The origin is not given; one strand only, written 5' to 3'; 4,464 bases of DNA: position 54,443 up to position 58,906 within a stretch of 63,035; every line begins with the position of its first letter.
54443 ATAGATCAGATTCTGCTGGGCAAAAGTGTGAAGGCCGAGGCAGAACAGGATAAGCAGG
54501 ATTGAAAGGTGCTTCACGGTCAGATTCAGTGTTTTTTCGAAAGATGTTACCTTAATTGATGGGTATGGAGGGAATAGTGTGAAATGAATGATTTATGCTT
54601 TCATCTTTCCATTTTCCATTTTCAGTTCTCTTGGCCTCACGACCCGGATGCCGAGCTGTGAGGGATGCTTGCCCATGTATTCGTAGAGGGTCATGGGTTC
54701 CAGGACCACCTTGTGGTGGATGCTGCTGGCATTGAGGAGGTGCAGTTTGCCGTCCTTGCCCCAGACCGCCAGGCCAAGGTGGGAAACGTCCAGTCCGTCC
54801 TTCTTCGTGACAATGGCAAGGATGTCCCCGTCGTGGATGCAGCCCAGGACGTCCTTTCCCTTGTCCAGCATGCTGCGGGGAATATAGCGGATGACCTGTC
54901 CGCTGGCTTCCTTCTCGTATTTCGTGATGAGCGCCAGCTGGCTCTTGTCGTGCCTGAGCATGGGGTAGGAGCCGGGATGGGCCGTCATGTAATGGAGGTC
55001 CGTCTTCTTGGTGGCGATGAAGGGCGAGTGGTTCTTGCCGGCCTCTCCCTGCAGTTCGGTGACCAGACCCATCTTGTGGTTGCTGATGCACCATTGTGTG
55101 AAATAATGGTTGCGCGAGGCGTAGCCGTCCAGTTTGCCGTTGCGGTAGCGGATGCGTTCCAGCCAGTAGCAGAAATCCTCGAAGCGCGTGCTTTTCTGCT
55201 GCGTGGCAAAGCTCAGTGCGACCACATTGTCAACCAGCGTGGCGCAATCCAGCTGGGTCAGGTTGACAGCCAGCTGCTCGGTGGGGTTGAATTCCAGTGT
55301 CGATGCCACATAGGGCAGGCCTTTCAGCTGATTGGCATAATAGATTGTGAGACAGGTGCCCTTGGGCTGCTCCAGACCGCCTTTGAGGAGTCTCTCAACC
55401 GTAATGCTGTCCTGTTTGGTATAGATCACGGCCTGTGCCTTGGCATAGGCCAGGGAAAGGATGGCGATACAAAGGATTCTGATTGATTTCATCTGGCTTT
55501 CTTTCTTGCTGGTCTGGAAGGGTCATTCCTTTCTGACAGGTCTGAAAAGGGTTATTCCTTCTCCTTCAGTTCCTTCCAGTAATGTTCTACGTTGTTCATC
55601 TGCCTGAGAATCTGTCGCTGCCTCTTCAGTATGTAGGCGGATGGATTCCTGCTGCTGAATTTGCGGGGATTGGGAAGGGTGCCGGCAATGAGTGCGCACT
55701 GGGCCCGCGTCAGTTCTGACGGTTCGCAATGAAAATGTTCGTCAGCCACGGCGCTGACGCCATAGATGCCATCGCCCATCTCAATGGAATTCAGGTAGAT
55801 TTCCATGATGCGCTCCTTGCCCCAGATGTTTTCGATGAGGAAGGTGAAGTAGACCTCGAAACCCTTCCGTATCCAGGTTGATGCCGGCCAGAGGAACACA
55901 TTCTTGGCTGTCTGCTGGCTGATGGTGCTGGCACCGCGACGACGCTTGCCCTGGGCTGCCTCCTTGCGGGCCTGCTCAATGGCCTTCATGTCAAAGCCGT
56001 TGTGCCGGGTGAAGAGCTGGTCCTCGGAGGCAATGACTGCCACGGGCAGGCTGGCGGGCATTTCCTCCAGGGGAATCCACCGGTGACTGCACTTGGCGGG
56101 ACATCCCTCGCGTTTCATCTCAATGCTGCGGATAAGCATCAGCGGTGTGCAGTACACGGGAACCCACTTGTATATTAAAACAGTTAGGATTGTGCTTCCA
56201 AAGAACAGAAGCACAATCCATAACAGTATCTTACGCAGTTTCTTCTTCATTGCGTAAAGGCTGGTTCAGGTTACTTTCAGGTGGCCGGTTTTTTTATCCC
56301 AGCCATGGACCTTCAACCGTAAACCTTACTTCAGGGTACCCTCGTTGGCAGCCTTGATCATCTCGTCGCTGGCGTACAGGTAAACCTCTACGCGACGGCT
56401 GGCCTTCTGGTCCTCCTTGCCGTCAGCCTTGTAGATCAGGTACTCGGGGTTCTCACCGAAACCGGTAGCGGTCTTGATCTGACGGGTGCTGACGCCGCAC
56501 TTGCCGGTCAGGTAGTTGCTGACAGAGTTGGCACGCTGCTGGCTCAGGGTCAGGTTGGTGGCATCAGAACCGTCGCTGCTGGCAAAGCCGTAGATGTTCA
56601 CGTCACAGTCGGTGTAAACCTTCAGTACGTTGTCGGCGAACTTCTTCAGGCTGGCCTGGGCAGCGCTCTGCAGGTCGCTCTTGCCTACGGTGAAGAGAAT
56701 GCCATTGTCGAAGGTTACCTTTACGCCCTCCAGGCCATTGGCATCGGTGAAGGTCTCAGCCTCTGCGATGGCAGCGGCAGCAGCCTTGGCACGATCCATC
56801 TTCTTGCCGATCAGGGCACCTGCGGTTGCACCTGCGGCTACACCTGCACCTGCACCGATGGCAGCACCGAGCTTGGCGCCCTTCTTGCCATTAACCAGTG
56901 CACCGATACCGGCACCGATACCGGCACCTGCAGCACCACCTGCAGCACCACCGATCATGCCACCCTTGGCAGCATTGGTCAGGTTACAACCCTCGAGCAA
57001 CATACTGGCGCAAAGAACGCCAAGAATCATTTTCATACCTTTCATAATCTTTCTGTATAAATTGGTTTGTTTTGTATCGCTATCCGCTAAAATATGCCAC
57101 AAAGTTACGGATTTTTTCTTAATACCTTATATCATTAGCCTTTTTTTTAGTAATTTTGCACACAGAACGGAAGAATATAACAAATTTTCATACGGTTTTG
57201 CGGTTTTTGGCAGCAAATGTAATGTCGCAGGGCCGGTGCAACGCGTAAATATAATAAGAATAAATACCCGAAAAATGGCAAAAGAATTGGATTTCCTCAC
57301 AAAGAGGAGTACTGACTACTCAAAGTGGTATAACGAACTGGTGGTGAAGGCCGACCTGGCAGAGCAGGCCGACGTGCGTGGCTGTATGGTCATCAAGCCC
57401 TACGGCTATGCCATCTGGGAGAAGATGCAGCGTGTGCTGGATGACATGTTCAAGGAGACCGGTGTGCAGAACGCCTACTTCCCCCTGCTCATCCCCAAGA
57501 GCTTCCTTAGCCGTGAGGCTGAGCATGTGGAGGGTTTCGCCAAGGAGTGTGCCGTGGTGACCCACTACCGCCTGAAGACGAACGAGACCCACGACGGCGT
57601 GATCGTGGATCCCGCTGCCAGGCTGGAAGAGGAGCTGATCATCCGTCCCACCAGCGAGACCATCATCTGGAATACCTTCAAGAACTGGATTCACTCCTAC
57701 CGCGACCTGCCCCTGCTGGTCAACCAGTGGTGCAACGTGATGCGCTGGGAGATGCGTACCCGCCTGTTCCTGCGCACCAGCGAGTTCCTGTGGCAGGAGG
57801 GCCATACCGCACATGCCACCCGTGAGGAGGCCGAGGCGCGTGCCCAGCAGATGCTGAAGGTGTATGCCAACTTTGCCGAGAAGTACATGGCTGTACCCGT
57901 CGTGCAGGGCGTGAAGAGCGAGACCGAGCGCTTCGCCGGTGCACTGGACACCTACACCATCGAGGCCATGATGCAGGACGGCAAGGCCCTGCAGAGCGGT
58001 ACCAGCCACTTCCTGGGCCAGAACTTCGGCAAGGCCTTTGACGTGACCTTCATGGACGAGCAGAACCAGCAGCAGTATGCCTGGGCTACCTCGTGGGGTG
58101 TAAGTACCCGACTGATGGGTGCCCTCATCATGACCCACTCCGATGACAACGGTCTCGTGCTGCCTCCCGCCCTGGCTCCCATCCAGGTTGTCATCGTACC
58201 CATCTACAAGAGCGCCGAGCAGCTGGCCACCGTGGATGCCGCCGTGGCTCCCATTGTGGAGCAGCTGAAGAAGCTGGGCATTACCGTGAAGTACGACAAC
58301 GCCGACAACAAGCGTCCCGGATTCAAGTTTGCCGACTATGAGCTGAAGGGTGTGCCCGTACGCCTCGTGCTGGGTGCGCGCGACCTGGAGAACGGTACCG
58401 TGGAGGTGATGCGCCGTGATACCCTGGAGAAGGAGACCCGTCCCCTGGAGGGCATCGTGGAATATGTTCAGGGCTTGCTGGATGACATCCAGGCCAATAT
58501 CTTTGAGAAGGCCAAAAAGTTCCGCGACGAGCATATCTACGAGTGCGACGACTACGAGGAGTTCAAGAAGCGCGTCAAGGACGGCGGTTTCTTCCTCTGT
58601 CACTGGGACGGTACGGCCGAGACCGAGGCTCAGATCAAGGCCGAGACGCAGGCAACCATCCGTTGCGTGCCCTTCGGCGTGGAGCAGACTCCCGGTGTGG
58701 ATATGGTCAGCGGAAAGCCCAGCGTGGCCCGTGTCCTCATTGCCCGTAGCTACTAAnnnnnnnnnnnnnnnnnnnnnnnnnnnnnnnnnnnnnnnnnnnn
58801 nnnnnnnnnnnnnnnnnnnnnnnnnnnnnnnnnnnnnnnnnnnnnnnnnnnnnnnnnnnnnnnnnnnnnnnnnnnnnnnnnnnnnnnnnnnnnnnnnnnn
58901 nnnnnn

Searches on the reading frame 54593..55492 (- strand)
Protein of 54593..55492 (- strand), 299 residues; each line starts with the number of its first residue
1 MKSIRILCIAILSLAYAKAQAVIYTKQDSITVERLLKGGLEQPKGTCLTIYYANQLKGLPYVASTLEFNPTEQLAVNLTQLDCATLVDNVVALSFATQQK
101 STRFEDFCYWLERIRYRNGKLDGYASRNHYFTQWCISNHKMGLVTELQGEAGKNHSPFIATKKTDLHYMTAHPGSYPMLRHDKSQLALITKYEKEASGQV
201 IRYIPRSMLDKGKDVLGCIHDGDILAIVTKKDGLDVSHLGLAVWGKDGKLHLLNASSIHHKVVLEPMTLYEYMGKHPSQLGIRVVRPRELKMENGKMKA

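Call 49: search_protein_families(library=pfam, proteins=[window:54593-55492:-], max_evalue=0.0001)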
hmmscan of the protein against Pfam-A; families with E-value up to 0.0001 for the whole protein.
window:54593-55492:- (299 aa): 1 family
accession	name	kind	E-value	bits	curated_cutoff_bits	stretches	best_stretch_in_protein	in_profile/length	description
PF07313.18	AmiA-like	-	3.2e-43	148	27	1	54-277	4-200/202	N-acetylmuramoyl-L-alanine amidase-like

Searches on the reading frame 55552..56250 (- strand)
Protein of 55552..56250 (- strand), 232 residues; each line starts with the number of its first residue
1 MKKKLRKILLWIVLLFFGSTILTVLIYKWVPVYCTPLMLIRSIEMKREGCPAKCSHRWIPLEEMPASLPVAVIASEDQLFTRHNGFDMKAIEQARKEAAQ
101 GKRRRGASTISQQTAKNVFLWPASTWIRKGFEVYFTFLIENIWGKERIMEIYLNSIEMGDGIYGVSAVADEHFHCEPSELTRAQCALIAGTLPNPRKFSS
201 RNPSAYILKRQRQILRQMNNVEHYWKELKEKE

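Call 49: search_protein_families(library=pfam, proteins=[window:55552-56250:-], max_evalue=0.0001)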
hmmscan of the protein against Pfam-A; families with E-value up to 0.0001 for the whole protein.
window:55552-56250:- (232 aa): 1 family
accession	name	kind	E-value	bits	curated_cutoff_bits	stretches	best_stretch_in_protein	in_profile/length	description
PF00912.28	Transgly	-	6.7e-48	162.9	27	1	55-218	13-177/178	Transglycosylase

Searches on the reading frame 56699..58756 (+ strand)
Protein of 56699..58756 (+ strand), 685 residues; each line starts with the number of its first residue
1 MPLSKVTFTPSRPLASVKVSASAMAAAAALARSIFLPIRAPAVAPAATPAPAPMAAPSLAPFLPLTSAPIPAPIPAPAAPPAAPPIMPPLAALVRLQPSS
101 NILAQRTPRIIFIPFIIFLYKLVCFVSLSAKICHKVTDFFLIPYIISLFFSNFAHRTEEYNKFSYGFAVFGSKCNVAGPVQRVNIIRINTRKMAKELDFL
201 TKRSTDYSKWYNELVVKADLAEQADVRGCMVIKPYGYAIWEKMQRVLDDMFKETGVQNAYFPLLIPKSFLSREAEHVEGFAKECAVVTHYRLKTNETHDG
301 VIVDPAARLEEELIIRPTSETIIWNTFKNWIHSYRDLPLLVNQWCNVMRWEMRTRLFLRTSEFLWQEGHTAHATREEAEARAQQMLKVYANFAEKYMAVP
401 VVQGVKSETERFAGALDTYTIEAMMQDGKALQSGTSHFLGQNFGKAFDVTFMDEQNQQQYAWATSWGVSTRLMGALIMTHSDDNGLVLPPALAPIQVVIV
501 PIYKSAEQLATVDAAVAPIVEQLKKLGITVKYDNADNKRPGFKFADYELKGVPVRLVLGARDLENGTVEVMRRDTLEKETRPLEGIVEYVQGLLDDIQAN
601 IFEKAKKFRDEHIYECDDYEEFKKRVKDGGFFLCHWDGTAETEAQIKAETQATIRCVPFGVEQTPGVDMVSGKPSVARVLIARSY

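Call 49: search_protein_families(library=pfam, proteins=[window:56699-58756:+], max_evalue=0.0001)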
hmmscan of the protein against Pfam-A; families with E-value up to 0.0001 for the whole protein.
window:56699-58756:+ (685 aa): 3 families
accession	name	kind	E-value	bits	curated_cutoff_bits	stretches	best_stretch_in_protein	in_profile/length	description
PF00587.30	tRNA-synt_2b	-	4.9e-21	76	29.3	1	308-477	6-176/179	tRNA synthetase class II core domain (G, H, P, S and T)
PF03129.25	HGTP_anticodon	-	6.6e-21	74.7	21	1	496-591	1-92/94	Anticodon binding domain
PF09180.16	ProRS-C_1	-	3.1e-19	69.3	31.5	1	619-685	1-71/71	Prolyl-tRNA synthetase, C-terminal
